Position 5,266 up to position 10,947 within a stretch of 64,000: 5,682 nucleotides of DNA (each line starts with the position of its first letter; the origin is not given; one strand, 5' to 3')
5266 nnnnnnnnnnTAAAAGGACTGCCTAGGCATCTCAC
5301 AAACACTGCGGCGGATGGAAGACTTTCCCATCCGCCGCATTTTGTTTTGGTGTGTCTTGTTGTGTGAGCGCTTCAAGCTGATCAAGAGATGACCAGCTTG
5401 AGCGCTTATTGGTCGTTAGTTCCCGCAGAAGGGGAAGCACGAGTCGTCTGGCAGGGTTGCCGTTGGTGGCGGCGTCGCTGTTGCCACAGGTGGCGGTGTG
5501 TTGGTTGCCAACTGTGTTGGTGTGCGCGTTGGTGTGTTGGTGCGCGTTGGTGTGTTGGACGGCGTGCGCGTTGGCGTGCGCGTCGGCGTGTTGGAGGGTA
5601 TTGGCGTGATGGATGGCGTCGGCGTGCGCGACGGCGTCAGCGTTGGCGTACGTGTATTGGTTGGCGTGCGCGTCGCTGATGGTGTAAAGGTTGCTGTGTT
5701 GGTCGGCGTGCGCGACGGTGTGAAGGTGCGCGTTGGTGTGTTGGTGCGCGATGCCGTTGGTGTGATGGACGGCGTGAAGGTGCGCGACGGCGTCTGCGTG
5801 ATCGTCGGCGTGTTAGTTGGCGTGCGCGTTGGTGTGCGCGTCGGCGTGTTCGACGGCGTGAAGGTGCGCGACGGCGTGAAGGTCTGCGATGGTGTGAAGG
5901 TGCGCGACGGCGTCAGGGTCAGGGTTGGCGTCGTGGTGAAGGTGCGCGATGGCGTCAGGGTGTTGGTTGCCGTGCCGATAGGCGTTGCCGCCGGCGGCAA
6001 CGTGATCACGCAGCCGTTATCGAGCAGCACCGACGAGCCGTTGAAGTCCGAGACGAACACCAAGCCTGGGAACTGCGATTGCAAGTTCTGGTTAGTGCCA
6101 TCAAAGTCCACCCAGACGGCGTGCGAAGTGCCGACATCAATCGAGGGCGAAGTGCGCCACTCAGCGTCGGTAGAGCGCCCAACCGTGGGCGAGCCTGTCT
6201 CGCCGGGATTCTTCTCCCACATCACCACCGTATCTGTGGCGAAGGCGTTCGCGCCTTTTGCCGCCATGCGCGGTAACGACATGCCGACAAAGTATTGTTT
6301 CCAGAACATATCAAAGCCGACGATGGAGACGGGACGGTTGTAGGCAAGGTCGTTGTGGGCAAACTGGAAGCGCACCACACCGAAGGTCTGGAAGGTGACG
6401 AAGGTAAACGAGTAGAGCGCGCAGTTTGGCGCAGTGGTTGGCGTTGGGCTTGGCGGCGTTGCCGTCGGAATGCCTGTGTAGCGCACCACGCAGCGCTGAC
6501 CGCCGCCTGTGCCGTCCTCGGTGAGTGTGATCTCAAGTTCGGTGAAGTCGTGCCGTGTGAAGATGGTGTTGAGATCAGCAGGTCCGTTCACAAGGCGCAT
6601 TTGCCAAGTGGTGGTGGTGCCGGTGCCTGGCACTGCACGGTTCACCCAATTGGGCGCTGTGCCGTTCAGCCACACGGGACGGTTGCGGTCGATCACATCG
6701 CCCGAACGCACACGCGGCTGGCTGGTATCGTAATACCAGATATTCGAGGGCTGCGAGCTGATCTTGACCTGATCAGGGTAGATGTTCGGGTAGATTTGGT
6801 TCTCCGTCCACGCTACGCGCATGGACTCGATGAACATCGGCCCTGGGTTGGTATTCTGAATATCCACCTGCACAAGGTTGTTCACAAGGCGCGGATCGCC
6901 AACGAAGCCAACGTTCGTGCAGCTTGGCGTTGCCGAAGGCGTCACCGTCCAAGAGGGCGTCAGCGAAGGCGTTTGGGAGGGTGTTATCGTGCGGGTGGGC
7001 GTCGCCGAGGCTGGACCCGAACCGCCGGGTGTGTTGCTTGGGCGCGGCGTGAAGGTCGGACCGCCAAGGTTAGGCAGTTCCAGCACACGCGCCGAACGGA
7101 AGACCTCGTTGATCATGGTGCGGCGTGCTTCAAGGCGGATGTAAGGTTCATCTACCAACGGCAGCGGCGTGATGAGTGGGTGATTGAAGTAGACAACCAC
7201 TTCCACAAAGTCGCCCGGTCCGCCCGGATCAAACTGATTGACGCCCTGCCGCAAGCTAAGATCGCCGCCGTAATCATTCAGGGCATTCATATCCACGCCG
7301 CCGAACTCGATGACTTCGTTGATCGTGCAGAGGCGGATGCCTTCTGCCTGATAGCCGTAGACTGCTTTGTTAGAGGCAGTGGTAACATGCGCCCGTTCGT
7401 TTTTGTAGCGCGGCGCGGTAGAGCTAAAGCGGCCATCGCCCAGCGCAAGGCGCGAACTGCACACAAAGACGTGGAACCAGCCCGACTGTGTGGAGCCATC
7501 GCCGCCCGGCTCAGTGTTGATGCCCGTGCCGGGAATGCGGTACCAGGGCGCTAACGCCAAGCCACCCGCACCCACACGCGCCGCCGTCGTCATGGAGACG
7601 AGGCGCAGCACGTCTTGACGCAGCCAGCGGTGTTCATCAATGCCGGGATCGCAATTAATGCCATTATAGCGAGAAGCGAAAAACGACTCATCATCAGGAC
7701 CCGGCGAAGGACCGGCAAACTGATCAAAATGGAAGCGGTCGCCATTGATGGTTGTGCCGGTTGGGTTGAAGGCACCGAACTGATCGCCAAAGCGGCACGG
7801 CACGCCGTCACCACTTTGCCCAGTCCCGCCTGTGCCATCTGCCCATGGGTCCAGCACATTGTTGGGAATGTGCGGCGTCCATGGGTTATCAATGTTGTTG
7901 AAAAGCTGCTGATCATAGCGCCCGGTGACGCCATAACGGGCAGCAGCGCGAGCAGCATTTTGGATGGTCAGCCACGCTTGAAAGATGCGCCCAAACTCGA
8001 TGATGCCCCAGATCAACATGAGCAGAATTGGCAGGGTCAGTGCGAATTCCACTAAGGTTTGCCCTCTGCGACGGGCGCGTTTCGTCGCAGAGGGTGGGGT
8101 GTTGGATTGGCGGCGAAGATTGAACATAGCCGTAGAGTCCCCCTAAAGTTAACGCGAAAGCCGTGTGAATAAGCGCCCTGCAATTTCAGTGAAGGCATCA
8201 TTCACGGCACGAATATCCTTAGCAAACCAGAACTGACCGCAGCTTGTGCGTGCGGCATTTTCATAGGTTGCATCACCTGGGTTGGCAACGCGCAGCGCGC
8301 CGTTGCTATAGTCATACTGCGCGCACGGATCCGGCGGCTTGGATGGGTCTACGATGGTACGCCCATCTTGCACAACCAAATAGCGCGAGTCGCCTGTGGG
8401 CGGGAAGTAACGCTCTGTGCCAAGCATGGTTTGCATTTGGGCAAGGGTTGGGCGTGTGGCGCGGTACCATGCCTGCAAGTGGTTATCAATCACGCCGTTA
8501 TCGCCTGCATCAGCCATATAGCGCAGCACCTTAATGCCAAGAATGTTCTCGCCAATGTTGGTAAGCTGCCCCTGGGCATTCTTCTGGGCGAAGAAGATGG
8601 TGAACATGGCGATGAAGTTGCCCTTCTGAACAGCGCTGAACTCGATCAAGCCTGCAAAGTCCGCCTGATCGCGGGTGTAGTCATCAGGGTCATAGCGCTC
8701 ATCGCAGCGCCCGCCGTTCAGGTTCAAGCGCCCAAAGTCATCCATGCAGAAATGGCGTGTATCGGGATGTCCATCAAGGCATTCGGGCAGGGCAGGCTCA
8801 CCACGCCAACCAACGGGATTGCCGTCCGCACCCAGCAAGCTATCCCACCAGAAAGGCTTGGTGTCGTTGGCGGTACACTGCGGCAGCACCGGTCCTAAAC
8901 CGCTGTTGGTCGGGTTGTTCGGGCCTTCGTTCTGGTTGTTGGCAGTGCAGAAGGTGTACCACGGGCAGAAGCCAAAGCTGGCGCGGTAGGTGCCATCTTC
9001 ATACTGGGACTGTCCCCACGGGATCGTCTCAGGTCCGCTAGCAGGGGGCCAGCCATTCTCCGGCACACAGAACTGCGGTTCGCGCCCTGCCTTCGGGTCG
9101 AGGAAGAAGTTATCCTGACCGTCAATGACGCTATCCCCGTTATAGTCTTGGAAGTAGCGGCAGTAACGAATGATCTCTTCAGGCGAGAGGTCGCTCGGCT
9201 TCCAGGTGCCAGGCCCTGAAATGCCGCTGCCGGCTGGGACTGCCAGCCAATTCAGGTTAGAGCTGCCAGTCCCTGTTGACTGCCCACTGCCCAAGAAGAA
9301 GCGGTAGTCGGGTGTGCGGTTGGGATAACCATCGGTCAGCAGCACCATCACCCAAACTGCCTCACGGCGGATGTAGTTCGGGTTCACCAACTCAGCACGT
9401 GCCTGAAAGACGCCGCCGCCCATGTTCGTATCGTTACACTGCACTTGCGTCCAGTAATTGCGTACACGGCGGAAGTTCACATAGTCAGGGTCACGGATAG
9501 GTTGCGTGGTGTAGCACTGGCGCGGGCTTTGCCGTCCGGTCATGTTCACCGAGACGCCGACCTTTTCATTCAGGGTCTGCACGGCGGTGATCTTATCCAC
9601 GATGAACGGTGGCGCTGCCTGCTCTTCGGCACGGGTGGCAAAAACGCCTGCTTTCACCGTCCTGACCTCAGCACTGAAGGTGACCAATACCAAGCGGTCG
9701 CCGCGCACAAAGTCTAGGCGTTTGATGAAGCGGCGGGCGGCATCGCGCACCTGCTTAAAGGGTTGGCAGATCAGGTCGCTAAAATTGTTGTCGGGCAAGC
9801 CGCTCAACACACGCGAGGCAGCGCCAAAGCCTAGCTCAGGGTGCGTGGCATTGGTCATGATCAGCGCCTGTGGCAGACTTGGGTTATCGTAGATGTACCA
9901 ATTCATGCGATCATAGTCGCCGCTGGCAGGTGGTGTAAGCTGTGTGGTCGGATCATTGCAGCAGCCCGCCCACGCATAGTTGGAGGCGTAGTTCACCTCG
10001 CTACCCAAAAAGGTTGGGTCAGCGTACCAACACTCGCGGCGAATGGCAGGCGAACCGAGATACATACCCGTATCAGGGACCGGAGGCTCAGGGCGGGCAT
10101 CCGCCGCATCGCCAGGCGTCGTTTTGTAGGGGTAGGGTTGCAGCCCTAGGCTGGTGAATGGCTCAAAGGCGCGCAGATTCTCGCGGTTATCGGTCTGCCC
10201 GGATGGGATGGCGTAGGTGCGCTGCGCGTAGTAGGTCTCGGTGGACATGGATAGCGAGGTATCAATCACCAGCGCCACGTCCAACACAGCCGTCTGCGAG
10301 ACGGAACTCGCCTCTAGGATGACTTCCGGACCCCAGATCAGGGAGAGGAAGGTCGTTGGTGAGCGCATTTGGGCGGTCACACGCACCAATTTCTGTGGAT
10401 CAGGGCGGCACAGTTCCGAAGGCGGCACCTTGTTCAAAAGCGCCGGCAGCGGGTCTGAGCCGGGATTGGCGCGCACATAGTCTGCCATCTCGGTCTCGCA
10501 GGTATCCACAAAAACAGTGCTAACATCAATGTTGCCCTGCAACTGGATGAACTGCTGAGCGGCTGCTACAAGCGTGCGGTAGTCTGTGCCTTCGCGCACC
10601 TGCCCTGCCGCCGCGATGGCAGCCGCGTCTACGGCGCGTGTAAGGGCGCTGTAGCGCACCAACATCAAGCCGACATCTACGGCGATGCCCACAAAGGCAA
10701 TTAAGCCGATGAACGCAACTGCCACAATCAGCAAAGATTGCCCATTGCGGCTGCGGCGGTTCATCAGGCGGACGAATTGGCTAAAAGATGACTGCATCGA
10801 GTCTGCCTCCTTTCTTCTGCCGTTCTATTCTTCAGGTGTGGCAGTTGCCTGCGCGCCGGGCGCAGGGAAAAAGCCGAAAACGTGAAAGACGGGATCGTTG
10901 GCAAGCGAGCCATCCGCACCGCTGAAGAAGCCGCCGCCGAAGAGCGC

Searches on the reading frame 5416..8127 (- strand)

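Call 86: search_protein_families(library=pfam, proteins=[window:5416-8127:-], max_evalue=0.00001)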
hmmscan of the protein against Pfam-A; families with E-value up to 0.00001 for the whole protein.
window:5416-8127:- (903 aa): 1 family
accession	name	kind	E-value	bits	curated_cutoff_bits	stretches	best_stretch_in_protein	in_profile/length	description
PF07811.17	TadE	-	2.8e-17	63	22.9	1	22-64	1-43/43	TadE-like protein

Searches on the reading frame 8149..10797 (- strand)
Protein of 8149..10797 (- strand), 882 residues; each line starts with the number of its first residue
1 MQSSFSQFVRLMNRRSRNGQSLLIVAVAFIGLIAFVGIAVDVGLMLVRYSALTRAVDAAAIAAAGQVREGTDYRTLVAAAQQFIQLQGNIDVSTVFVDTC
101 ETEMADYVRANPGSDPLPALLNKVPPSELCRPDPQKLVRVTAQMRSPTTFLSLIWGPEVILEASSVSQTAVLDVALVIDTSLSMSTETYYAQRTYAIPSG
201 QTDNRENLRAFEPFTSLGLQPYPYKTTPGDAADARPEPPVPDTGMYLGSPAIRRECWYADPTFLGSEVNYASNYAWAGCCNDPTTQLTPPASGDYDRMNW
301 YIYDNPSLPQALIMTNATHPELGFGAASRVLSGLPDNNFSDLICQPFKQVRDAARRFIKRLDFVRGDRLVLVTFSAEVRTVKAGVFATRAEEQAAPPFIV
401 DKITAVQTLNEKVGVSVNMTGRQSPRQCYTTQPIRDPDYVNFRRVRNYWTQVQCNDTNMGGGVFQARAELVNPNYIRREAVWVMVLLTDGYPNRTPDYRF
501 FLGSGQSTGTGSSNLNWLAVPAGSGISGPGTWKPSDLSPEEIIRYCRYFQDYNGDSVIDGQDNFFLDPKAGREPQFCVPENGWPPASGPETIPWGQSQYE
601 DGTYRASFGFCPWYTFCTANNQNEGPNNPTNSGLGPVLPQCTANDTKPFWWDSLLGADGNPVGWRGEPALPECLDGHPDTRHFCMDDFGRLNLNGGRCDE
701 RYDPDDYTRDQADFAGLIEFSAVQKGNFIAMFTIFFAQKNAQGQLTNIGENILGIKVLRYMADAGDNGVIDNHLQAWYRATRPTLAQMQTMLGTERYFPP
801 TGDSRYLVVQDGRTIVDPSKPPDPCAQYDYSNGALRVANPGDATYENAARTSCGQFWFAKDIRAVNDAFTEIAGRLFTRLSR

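Call 86: search_protein_families(library=pfam, proteins=[window:8149-10797:-], max_evalue=0.00001)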
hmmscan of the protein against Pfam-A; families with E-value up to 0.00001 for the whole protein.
window:8149-10797:- (882 aa): 1 family
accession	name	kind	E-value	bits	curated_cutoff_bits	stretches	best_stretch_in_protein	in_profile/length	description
PF00092.34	VWA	-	8.5e-06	26.5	23.8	0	345-381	15-52/174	von Willebrand factor type A domain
